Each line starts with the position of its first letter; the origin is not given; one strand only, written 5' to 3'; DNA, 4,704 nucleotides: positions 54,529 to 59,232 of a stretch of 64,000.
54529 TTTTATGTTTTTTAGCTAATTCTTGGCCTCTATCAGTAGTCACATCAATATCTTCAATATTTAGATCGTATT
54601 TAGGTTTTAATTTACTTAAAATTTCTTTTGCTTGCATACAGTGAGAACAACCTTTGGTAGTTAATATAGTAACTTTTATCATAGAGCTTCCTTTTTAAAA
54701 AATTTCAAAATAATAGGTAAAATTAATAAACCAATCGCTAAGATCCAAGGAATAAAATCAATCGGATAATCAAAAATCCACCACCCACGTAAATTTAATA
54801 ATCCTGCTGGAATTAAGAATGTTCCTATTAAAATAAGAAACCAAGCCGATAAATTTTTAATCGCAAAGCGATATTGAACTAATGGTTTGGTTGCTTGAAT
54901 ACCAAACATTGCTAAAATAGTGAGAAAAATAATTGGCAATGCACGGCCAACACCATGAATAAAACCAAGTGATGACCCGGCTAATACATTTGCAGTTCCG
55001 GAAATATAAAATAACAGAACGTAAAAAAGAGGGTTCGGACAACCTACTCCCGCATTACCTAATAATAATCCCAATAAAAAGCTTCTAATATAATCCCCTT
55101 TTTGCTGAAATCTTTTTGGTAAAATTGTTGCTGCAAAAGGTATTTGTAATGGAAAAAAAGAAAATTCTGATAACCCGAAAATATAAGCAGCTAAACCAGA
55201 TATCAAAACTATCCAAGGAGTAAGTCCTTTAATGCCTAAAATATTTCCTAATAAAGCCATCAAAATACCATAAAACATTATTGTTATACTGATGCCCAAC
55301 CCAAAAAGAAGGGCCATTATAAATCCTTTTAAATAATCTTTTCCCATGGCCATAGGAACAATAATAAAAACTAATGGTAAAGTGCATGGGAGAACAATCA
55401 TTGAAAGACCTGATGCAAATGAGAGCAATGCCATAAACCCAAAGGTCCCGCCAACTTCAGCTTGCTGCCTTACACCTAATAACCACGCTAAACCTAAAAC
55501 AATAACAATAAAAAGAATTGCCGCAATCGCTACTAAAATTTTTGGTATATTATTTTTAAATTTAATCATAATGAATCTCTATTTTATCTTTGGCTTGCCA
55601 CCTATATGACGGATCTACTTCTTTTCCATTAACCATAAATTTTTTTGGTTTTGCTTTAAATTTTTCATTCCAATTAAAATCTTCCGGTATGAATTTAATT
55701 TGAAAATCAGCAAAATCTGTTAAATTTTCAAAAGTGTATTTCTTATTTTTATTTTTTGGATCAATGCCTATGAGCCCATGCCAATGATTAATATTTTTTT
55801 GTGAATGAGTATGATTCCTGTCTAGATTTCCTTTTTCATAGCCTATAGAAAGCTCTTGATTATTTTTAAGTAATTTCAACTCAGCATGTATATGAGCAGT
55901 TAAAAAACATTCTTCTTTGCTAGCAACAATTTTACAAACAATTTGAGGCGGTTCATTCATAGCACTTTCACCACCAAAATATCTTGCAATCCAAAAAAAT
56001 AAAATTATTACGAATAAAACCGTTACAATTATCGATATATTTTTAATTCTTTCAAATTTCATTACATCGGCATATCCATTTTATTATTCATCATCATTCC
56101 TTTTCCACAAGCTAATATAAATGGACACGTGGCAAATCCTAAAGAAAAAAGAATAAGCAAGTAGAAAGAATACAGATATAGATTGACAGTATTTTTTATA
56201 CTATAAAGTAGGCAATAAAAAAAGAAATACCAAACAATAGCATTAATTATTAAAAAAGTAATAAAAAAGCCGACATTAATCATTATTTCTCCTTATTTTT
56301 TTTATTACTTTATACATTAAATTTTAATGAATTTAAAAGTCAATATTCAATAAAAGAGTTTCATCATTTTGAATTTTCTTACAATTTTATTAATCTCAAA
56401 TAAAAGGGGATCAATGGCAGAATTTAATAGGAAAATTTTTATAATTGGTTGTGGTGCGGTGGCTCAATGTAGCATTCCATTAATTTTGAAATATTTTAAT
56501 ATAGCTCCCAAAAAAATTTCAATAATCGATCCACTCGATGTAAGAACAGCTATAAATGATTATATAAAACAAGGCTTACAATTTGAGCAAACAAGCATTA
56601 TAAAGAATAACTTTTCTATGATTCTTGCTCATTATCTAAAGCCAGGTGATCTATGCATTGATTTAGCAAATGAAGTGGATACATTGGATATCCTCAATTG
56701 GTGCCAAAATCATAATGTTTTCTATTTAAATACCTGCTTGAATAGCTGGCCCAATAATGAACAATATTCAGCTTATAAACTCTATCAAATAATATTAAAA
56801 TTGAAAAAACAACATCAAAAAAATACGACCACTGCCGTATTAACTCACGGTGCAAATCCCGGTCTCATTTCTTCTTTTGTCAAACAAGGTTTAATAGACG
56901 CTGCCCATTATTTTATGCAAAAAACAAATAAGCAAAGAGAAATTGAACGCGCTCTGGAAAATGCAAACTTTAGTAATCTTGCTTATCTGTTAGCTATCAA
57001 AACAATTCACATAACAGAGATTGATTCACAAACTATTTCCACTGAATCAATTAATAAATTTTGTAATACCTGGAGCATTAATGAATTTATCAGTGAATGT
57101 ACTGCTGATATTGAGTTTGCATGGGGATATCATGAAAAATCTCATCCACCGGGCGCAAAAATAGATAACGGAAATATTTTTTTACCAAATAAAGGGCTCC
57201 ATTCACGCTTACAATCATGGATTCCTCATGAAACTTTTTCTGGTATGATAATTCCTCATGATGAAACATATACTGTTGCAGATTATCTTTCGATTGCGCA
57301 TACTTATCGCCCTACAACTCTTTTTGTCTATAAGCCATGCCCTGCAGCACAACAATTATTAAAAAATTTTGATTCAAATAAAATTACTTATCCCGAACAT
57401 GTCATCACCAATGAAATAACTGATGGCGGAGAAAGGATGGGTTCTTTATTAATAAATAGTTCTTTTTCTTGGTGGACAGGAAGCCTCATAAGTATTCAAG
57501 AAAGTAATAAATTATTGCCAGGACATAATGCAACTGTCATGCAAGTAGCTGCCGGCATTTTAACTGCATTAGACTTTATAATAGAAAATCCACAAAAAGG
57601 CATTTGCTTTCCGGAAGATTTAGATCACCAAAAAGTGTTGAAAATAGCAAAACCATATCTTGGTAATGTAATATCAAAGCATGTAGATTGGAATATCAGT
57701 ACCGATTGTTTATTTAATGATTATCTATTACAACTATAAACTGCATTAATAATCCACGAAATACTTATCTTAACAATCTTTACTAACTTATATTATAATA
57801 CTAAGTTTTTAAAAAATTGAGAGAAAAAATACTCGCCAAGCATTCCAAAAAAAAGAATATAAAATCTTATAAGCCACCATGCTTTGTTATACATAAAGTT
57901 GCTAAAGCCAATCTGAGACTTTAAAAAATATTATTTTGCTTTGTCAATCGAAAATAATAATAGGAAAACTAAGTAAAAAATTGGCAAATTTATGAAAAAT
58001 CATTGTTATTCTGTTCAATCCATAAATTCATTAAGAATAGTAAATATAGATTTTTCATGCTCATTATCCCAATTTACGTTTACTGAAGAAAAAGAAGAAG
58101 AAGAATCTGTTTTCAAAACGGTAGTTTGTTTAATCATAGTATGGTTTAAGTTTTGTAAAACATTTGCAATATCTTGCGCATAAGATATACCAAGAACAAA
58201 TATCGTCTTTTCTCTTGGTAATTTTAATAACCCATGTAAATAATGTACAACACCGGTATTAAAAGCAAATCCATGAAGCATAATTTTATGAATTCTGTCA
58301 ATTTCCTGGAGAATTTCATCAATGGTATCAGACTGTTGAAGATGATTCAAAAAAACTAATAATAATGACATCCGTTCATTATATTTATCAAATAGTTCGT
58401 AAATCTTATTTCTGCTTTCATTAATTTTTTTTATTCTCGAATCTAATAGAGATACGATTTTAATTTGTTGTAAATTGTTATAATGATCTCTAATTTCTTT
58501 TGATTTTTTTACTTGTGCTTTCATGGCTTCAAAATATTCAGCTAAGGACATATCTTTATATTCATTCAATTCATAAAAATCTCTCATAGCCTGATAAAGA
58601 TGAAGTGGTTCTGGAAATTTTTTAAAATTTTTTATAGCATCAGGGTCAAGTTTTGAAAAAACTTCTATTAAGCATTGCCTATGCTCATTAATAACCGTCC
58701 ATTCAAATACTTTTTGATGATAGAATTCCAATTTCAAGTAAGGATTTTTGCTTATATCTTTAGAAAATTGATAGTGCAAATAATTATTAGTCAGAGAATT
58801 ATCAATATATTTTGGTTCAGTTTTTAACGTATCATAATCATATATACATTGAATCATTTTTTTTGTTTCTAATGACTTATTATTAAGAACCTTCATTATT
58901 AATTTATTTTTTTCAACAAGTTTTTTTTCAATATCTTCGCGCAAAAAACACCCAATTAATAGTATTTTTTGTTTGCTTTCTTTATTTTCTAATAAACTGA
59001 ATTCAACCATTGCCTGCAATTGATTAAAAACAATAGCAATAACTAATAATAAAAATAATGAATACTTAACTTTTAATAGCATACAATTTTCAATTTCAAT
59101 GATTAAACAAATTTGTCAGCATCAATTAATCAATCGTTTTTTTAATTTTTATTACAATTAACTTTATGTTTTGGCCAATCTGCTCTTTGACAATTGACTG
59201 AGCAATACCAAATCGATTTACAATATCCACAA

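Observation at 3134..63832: Recurrent 'signal peptide followed immediately by Met-(Glu)' leader on about 12 unrelated secreted proteins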

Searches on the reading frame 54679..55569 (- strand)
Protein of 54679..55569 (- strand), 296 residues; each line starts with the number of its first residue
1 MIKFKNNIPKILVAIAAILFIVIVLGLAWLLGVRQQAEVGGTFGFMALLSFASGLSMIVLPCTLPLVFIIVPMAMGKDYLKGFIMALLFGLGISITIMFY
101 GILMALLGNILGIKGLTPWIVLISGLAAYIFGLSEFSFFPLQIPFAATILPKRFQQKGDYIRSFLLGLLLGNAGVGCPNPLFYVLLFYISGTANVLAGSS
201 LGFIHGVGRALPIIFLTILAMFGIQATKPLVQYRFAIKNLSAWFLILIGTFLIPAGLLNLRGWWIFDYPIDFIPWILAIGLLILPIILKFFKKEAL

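Call 64: search_protein_families(library=pfam, proteins=[window:54679-55569:-], max_evalue=0.001)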
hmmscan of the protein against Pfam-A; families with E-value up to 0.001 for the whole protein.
window:54679-55569:- (296 aa): 2 families
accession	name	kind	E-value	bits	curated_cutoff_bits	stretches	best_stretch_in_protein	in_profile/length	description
PF02683.22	DsbD_TM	-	6.3e-13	49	27.1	1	47-220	5-185/219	Cytochrome C biogenesis protein transmembrane domain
PF13386.12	DsbD_2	-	0.00018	21.9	24.9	0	100-249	49-197/199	Cytochrome C biogenesis protein transmembrane region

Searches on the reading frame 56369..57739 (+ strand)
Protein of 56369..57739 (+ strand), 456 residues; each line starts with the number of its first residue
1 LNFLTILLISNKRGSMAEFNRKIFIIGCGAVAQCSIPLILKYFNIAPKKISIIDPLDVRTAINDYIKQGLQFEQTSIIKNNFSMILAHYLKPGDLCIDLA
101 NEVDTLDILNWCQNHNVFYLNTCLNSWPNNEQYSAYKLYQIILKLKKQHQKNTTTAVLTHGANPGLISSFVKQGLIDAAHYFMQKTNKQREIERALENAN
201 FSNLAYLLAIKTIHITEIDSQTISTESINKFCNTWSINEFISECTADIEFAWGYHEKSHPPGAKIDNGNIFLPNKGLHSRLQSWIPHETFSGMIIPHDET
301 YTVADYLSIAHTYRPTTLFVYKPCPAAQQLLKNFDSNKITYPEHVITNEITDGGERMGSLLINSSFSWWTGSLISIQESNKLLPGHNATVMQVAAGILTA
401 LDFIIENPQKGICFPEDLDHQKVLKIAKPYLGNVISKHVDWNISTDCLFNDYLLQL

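Call 64: search_protein_families(library=pfam, proteins=[window:56369-57739:+], max_evalue=0.001)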
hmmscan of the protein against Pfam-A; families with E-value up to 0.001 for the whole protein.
window:56369-57739:+ (456 aa): 2 families
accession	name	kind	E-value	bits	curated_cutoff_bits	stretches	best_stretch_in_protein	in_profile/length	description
PF03435.24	Sacchrp_dh_NADP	-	1.4e-20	74.4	25.1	1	23-157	1-129/129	Saccharopine dehydrogenase NADP binding domain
PF16653.10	Sacchrp_dh_C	-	4.5e-15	56.9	31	1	161-435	1-261/265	Saccharopine dehydrogenase C-terminal domain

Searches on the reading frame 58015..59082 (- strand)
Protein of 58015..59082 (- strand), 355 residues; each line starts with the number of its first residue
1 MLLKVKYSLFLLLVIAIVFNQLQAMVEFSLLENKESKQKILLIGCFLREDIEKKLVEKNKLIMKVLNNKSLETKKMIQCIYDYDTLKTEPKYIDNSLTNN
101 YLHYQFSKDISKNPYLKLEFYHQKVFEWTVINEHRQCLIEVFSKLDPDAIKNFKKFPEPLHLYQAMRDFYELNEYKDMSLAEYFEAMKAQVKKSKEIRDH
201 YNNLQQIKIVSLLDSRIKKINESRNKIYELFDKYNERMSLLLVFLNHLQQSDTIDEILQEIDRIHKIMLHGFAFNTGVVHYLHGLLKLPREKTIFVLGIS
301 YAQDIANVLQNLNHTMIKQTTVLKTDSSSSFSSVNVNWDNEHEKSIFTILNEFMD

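Call 4: search_protein_families(library=pfam, proteins=[window:58015-59082:-], max_evalue=0.01)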
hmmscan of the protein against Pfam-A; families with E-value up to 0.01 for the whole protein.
window:58015-59082:- (355 aa): 0 families

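Call 42: find_homologous_proteins(query=window:58015-59082:-, max_evalue=0.001)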
Query window:58015-59082:- (355 aa): 1 proteins with E <= 0.001 among 2416 candidates.
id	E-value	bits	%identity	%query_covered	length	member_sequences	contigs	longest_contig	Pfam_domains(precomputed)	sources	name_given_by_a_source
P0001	6.3e-226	767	100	100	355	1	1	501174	-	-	-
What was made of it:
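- Tried and rejected: 58015 has no homologue among 5.8 billion proteins (call 42).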

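Call 55: search_protein_representatives(alignment_id=A4)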
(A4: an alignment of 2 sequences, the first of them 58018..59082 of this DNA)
Query: 2 sequences, 382 profile positions. Proteins with E-value up to 0.001 (for the whole library): 4; up to 1e-10: 2; up to 1e-30: 2. The best 4 are listed.
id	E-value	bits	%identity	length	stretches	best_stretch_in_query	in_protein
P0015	7.0e-208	706.7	-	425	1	1-382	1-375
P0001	7.0e-197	670.5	-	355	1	1-359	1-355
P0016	5.7e-07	45.4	-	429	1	6-327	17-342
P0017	3.4e-04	36.3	-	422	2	184-324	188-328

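Call 66: find_encoding_contigs(protein=P0017, flank=10000, max_places=3)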
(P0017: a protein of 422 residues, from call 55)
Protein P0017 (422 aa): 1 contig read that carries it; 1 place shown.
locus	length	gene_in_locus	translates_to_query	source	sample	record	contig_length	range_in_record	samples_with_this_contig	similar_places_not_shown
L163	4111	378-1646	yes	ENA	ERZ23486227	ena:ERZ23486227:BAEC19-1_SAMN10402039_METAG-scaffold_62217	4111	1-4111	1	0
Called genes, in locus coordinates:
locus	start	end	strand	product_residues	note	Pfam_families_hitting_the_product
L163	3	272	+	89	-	?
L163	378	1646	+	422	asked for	PF01753:zf-MYND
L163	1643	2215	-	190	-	PF20589:DUF6790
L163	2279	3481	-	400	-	PF00266:Aminotran_5, PF01053:Cys_Met_Meta_PP (weak)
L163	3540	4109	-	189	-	?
